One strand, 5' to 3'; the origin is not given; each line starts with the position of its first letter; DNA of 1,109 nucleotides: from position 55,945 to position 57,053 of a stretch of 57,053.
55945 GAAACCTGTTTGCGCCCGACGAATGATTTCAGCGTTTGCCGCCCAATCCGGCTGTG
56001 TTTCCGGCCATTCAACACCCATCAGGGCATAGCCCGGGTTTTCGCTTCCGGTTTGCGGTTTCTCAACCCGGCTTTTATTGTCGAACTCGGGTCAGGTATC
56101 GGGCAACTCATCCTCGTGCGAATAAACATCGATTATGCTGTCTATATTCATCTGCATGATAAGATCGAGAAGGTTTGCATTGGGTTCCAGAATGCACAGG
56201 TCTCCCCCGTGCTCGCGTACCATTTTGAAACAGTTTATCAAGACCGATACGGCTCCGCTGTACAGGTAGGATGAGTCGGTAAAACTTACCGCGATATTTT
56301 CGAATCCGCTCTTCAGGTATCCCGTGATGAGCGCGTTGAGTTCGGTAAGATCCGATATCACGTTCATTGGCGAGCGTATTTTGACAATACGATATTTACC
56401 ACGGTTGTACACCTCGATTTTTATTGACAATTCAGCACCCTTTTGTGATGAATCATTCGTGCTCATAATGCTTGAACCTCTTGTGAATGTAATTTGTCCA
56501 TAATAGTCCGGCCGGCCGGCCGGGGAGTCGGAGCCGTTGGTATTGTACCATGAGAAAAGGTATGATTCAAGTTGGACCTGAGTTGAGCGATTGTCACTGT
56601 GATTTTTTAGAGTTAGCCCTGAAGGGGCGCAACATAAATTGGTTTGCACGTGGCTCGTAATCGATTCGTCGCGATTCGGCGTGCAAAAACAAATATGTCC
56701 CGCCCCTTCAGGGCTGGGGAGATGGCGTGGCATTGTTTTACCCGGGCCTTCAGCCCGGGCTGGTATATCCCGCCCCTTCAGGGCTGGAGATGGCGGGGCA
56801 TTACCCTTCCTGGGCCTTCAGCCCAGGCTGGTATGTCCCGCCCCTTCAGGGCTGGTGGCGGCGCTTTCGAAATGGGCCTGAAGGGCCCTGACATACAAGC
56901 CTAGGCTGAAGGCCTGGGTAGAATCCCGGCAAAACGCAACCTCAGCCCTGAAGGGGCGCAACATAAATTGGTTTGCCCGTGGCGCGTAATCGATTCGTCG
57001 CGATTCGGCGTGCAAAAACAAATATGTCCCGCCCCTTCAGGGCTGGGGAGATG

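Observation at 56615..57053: Array of ten mini-hairpins with an invariant CTTCA loop and covarying GC stems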

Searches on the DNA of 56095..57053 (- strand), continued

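Call 64: search_with_rna_model(model_id=R1, sources=[L237, L238, L239, L240, L241, L242, L243, L244, L245, L246, L247], max_evalue=0.01)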
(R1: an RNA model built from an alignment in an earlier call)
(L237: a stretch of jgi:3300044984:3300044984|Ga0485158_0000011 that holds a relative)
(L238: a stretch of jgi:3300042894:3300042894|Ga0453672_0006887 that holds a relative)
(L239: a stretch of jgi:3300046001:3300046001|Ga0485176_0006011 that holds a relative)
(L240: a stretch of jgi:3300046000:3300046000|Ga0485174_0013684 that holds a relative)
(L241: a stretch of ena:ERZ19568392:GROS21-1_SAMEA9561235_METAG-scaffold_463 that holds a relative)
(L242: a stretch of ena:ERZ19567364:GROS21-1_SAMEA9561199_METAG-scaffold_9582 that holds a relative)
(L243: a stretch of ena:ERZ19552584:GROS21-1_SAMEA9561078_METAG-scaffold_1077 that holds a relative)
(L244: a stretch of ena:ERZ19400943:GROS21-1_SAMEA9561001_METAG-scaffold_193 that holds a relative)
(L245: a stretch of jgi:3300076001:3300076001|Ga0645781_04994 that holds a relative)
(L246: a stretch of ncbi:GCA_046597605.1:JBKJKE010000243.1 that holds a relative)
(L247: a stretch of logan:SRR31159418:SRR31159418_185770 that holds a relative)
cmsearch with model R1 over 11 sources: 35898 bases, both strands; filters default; matches with E-value up to 0.01: 51.
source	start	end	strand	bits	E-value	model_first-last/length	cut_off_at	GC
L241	2017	2104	+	85.2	4.5e-21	1-89/89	no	0.64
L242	2017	2104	+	85.2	4.5e-21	1-89/89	no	0.64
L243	2017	2104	+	85.2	4.5e-21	1-89/89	no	0.64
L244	2017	2104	+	85.2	4.5e-21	1-89/89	no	0.64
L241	1406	1494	-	83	1.8e-20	1-89/89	no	0.65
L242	1406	1494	-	83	1.8e-20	1-89/89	no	0.65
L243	1406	1494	-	83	1.8e-20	1-89/89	no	0.65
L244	1406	1494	-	83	1.8e-20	1-89/89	no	0.65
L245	1406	1494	-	80.4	8e-20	1-89/89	no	0.65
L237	1406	1494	-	80.1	1e-19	1-89/89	no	0.61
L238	1406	1494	-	80.1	1e-19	1-89/89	no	0.61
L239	1406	1494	-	80.1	1e-19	1-89/89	no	0.61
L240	1406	1494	-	80.1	1e-19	1-89/89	no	0.61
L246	1406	1494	-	79.5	1.4e-19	1-89/89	no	0.63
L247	776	864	-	79.5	1.4e-19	1-89/89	no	0.63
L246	2088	2175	+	76.3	9.8e-19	1-89/89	no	0.65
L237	2135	2223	-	75.5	1.5e-18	1-89/89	no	0.67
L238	2135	2223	-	75.5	1.5e-18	1-89/89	no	0.67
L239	2135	2223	-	75.5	1.5e-18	1-89/89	no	0.67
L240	2135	2223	-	75.5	1.5e-18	1-89/89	no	0.67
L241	2108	2196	-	69.2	6.7e-17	1-89/89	no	0.7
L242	2108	2196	-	69.2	6.7e-17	1-89/89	no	0.7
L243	2108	2196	-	69.2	6.7e-17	1-89/89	no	0.7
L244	2108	2196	-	69.2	6.7e-17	1-89/89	no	0.7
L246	1973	2061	-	66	4.7e-16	1-89/89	no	0.6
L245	1197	1287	+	65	8.2e-16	1-89/89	no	0.67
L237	1965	2053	+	63.9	1.6e-15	1-89/89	no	0.66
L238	1965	2053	+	63.9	1.6e-15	1-89/89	no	0.66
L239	1965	2053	+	63.9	1.6e-15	1-89/89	no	0.66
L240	1965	2053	+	63.9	1.6e-15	1-89/89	no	0.66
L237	2228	2316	-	63.3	2.3e-15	1-89/89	no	0.73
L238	2228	2316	-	63.3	2.3e-15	1-89/89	no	0.73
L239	2228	2316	-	63.3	2.3e-15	1-89/89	no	0.73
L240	2228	2316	-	63.3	2.3e-15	1-89/89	no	0.73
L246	2225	2326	-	50.1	6.2e-12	1-89/89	no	0.59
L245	2008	2112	+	46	7.3e-11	1-89/89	no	0.64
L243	2450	2547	+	35.5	4.1e-08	1-89/89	no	0.63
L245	1291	1361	-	30.5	8.2e-07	1-89/89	no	0.72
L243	2327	2430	-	30.4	8.7e-07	1-89/89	no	0.61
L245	2116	2216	-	21.6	0.00017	1-89/89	no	0.67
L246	2191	2272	+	17.5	0.0019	1-89/89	no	0.63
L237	2111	2183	+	17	0.0027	1-89/89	no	0.68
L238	2111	2183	+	17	0.0027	1-89/89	no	0.68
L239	2111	2183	+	17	0.0027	1-89/89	no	0.68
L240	2111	2183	+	17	0.0027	1-89/89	no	0.68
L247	1343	1368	-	16.9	0.0028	64-89/89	5'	0.54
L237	1341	1405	-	16.7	0.0032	1-89/89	no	0.68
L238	1341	1405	-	16.7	0.0032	1-89/89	no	0.68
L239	1341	1405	-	16.7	0.0032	1-89/89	no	0.68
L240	1341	1405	-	16.7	0.0032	1-89/89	no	0.68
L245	1236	1287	-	16.1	0.0045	1-89/89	no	0.73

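Call 85: search_with_rna_model(model_id=R1, sources=[L251, L252, L253, L254, L255, L256], max_evalue=0.1, show_alignments=3)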
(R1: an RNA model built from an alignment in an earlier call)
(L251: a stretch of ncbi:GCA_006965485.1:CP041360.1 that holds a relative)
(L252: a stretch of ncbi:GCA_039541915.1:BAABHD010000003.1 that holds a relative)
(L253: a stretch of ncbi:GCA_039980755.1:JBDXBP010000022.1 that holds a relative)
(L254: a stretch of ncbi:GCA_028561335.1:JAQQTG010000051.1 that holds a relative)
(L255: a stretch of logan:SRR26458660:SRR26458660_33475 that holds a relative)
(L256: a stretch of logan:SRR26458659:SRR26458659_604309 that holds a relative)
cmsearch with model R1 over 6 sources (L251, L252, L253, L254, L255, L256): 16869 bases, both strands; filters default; matches with E-value up to 0.1: 23.
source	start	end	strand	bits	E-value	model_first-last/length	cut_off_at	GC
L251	1209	1301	+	52.9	5.6e-13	1-89/89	no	0.52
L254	1975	2068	+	50.2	2.8e-12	1-89/89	no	0.6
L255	590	683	+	50.2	2.8e-12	1-89/89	no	0.6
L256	590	683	+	50.2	2.8e-12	1-89/89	no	0.6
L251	1308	1399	-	50.1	3e-12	1-89/89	no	0.46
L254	2321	2417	-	49.6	4.1e-12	1-89/89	no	0.46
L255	936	1032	-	49.6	4.1e-12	1-89/89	no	0.46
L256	863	956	-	47.6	1.4e-11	1-89/89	no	0.49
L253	1957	2046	+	46.6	2.5e-11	1-89/89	no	0.5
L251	1988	2083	+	43.3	1.8e-10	1-89/89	no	0.55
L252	1370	1476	-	42.3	3.3e-10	1-89/89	no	0.48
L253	1407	1490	-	36.3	1.2e-08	1-89/89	no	0.54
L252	1975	2081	+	34.9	2.7e-08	1-89/89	no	0.5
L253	2051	2119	-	24.1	1.8e-05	1-89/89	no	0.46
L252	2019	2104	-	23.7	2.3e-05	1-89/89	no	0.52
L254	1265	1341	-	20.5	0.00015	1-89/89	no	0.48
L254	2197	2268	-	17.4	0.00097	1-89/89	no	0.47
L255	812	883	-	17.4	0.00097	1-89/89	no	0.47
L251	1997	2107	-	16.7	0.0015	1-89/89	no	0.52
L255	39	103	-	12.8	0.015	1-89/89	no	0.51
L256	39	103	-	12.8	0.015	1-89/89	no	0.51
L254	1424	1488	-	12.8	0.015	1-89/89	no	0.51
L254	1274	1349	+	10.6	0.057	1-89/89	no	0.49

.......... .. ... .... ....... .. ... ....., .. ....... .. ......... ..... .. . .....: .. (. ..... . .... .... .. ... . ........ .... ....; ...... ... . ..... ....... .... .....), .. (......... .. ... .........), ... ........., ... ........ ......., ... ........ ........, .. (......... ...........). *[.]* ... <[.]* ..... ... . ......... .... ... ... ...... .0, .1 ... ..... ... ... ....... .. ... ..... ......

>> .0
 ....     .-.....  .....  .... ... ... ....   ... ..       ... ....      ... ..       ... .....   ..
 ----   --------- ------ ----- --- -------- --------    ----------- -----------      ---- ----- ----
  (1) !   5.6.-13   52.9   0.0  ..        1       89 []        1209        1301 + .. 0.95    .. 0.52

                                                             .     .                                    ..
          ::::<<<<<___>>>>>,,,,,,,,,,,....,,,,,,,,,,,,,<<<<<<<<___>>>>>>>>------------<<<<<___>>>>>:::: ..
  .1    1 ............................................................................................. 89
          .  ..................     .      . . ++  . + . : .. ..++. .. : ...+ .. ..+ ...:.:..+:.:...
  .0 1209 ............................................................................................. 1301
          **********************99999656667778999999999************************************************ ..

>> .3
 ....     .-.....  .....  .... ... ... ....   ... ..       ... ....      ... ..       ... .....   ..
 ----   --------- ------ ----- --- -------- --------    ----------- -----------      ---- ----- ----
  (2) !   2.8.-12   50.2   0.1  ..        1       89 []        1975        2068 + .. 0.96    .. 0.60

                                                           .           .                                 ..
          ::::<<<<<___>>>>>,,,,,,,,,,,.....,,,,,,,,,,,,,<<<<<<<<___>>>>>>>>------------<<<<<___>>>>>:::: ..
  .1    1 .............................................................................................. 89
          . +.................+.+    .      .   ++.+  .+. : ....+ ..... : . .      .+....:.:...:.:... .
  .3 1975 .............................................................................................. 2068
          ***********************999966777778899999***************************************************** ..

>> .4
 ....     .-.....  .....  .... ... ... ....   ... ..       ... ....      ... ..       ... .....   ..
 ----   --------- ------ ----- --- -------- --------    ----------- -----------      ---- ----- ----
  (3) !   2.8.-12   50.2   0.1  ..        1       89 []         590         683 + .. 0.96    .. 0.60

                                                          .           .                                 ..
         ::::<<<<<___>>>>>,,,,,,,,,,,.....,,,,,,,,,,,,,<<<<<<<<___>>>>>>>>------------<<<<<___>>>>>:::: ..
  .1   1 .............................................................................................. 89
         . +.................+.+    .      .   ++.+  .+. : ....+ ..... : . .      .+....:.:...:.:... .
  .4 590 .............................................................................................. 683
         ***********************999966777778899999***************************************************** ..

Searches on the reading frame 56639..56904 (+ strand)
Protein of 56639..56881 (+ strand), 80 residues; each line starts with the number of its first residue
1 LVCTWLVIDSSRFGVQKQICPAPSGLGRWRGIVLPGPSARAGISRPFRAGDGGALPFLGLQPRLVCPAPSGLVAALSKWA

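Call 72: search_protein_families(library=pfam, proteins=[window:56639-56881:+, window:56644-56904:+], max_evalue=0.1)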
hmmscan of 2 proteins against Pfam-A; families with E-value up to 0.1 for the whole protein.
window:56639-56881:+ (80 aa): 0 families

window:56644-56904:+ (86 aa): 0 families
